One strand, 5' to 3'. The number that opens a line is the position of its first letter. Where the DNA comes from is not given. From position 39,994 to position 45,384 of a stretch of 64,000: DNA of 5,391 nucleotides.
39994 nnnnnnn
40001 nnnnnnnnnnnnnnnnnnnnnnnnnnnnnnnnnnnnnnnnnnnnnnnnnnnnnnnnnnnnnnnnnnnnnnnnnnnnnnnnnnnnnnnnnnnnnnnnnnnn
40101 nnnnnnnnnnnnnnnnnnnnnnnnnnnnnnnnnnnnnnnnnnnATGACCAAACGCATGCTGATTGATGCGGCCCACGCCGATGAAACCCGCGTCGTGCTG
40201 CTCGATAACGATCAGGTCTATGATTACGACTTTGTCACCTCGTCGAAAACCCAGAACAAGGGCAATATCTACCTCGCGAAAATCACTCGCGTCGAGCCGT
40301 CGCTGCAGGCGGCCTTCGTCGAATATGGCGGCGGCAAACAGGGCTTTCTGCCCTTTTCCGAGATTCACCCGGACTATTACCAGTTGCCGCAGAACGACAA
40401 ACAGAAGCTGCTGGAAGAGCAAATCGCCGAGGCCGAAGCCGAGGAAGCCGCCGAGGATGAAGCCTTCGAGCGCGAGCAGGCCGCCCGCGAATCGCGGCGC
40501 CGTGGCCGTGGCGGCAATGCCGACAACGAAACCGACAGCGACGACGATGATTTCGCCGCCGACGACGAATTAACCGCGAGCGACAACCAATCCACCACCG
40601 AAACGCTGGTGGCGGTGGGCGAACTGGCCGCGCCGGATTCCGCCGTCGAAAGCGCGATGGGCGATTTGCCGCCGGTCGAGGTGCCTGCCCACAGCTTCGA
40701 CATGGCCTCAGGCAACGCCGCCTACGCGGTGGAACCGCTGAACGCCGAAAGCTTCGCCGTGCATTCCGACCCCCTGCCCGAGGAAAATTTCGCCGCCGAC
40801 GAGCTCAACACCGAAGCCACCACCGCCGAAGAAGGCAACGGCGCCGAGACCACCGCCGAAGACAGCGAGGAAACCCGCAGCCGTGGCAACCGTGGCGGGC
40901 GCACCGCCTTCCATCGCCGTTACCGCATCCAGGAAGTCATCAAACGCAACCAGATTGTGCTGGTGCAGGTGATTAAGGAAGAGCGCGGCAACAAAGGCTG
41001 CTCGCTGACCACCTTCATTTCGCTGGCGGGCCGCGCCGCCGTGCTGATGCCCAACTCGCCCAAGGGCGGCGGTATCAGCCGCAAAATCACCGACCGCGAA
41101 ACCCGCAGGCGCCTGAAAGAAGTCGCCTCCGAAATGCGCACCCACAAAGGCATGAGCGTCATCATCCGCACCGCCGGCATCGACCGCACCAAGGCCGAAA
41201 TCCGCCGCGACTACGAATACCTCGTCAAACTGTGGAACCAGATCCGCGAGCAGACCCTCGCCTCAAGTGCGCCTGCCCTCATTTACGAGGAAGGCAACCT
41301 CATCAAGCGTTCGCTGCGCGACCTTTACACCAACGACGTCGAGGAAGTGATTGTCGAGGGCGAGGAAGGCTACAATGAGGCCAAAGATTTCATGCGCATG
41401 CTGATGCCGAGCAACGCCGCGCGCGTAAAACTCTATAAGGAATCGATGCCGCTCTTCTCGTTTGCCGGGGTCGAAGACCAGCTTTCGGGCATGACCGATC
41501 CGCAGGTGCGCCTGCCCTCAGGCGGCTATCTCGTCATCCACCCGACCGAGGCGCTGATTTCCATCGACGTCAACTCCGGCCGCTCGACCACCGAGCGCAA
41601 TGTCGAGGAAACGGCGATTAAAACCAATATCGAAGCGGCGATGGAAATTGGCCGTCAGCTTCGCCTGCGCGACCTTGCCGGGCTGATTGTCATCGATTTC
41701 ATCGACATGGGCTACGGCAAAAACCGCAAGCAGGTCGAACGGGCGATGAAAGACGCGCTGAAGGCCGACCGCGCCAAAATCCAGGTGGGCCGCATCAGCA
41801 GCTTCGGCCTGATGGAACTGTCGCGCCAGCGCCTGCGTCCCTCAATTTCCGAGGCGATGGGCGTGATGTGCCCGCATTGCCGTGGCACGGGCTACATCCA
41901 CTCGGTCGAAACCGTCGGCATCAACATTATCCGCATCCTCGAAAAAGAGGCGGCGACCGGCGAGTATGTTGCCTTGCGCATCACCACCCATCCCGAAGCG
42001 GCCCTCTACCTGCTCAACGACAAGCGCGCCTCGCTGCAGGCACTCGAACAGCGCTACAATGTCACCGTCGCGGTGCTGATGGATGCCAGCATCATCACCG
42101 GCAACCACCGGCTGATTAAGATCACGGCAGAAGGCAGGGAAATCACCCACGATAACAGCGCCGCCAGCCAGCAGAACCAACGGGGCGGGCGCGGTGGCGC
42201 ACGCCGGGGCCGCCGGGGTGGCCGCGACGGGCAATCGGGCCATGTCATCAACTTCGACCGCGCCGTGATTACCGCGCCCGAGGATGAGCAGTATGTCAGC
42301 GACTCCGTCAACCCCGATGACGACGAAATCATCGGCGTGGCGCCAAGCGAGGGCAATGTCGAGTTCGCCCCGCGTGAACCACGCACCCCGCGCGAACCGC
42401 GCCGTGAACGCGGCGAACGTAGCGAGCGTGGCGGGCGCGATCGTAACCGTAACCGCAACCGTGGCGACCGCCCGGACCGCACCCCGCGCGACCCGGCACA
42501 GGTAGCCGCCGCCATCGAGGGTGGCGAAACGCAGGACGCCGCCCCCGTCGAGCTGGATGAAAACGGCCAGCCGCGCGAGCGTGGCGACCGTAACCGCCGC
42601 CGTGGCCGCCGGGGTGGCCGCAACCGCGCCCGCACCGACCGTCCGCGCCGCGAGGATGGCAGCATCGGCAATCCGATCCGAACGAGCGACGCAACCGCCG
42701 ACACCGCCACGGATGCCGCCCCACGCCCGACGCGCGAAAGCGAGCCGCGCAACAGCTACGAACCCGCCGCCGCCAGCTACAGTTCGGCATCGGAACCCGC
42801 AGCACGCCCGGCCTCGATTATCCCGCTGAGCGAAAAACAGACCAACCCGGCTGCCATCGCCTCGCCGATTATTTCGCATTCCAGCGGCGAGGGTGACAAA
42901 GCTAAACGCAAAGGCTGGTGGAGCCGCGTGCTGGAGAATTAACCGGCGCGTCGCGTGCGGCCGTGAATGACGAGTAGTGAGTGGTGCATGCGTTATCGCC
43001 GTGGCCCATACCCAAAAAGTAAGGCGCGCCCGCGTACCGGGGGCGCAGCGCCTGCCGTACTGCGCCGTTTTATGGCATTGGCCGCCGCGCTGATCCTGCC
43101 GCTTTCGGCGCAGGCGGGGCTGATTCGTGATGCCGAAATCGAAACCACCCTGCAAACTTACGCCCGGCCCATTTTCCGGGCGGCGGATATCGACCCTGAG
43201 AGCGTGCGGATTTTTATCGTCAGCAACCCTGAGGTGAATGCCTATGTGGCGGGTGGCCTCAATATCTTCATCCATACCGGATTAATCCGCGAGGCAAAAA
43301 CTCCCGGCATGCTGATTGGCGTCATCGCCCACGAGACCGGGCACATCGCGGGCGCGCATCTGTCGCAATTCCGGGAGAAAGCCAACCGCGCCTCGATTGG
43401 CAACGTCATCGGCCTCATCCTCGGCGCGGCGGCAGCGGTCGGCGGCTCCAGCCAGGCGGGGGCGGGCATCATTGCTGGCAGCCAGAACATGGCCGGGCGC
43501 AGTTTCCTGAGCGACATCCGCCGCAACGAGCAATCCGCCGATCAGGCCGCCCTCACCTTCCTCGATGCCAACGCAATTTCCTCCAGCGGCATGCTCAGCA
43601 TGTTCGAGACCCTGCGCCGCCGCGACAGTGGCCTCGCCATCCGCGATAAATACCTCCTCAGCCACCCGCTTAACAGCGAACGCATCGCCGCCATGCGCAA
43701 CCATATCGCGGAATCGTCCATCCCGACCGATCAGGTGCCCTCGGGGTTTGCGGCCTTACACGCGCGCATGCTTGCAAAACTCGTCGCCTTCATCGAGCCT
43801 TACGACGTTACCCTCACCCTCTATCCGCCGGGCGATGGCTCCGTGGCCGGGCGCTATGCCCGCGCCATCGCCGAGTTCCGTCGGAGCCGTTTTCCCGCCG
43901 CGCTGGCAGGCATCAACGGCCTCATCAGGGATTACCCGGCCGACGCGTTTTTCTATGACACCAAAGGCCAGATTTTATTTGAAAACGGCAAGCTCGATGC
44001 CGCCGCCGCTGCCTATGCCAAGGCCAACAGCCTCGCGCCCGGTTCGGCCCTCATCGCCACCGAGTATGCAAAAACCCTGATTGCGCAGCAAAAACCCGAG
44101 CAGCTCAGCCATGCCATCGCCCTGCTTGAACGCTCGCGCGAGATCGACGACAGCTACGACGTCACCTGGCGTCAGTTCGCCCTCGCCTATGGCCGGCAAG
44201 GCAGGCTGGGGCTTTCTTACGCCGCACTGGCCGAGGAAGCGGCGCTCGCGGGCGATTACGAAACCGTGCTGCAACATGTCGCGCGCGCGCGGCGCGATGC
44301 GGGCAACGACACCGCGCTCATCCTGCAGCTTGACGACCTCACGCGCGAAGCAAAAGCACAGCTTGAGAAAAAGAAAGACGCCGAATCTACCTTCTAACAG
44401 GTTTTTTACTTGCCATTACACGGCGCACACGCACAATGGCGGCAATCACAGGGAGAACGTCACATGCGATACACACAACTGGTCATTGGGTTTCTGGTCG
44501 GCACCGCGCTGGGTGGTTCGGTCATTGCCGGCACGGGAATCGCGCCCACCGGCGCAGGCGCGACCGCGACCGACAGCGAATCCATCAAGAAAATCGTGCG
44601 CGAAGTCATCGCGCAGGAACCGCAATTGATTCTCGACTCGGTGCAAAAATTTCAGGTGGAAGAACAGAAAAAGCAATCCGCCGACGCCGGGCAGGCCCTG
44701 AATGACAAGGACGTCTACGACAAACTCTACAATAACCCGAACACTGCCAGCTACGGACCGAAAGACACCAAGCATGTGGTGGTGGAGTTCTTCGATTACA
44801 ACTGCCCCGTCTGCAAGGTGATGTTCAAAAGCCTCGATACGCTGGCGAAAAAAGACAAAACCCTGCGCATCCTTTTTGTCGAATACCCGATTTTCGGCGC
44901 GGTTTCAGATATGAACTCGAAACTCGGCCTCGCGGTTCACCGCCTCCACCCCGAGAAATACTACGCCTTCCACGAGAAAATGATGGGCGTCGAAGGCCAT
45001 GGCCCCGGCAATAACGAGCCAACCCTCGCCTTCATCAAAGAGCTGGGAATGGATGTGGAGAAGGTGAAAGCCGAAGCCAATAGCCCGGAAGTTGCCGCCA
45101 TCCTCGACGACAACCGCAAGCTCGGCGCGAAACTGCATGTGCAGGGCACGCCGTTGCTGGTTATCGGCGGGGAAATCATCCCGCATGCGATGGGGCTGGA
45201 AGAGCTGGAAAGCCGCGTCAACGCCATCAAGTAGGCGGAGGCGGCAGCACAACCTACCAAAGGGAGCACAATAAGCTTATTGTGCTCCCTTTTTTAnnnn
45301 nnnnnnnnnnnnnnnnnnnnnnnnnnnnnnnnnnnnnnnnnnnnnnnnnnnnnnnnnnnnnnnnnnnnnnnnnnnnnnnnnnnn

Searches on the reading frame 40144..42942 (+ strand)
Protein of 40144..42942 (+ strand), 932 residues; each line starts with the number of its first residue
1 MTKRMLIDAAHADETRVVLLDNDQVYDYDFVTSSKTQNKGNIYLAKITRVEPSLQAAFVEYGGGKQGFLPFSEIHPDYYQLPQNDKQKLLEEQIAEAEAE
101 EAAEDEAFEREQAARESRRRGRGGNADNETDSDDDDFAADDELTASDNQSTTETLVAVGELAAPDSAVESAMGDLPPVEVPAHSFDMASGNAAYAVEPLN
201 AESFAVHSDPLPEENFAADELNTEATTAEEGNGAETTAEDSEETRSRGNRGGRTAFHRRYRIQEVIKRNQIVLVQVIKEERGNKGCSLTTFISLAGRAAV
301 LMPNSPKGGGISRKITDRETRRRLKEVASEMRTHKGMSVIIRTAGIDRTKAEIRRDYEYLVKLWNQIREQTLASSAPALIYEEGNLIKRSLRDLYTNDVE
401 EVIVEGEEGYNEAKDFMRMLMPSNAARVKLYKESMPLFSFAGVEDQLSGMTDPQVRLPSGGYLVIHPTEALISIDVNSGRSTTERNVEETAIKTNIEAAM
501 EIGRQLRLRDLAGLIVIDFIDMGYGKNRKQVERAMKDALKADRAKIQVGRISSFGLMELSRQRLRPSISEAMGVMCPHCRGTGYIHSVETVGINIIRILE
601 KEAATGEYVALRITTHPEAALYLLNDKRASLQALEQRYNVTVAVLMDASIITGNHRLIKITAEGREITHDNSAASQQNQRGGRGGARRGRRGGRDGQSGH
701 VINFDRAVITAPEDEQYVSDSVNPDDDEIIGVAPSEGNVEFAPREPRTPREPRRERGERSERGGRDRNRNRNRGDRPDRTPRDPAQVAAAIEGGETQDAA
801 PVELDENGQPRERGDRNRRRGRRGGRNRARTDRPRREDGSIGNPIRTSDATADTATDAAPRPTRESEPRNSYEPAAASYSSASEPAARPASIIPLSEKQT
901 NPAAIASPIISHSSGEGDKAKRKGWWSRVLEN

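Call 15: search_protein_families(library=pfam, proteins=[window:40144-42942:+], max_evalue=0.001)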
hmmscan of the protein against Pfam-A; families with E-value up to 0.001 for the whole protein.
window:40144-42942:+ (932 aa): 3 families
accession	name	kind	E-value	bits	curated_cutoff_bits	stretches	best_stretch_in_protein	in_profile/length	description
PF10150.14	RNase_E_G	-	3.9e-99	331.9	25.5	1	293-563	1-269/270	Ribonuclease E/G family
PF20833.2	RNase_E_G_Thio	-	2.6e-22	79.2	26.8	1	575-657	1-83/86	RNase E/G, Thioredoxin-like domain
PF00575.29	S1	-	1.1e-07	32.5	22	1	37-80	2-43/74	S1 RNA binding domain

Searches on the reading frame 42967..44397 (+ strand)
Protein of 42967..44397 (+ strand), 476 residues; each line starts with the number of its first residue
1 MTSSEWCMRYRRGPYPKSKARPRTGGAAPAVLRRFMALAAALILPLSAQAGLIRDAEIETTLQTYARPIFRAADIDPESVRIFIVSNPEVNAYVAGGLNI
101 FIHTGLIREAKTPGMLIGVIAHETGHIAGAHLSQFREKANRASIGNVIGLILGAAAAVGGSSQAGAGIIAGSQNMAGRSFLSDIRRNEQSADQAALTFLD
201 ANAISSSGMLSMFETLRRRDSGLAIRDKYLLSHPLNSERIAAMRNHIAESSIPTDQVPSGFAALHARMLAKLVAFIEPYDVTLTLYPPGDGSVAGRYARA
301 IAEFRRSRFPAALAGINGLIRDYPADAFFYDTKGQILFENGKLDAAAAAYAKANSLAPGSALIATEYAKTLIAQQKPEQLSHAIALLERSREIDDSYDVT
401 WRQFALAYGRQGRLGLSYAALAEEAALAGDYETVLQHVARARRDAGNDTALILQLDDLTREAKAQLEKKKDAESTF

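Call 15: search_protein_families(library=pfam, proteins=[window:42967-44397:+], max_evalue=0.001)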
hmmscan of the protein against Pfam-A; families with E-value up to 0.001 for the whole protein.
window:42967-44397:+ (476 aa): 4 families
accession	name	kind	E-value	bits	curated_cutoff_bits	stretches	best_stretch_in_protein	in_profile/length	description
PF01435.24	Peptidase_M48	-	6.6e-22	78.7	20.3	1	58-245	7-184/186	Peptidase family M48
PF23914.1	TPR_CcmH_CycH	-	2.4e-07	31.1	42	1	334-412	57-135/158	Cytochrome c-type biogenesis protein H TPR domain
PF13428.12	TPR_14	-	3e-05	24.7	23.5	0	332-369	6-43/44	Tetratricopeptide repeat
PF14559.12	TPR_19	-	0.00052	20.7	25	1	337-389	1-50/68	Tetratricopeptide repeat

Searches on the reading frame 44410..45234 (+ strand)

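Call 15: search_protein_families(library=pfam, proteins=[window:44410-45234:+], max_evalue=0.001)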
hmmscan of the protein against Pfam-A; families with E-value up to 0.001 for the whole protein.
window:44410-45234:+ (274 aa): 4 families
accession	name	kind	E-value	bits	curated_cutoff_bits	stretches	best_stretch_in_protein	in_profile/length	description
PF01323.26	DSBA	-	1.9e-19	70.6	25.6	1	123-269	1-189/191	DSBA-like thioredoxin domain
PF13462.12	Thioredoxin_4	-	2.9e-14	54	23.2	1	109-270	2-163/165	Thioredoxin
PF13098.12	Thioredoxin_2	-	0.00014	22.6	27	0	119-252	4-81/104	Thioredoxin-like domain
PF18312.6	ScsC_N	-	0.00096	19.2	25.8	0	58-87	4-33/34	Copper resistance protein ScsC N-terminal domain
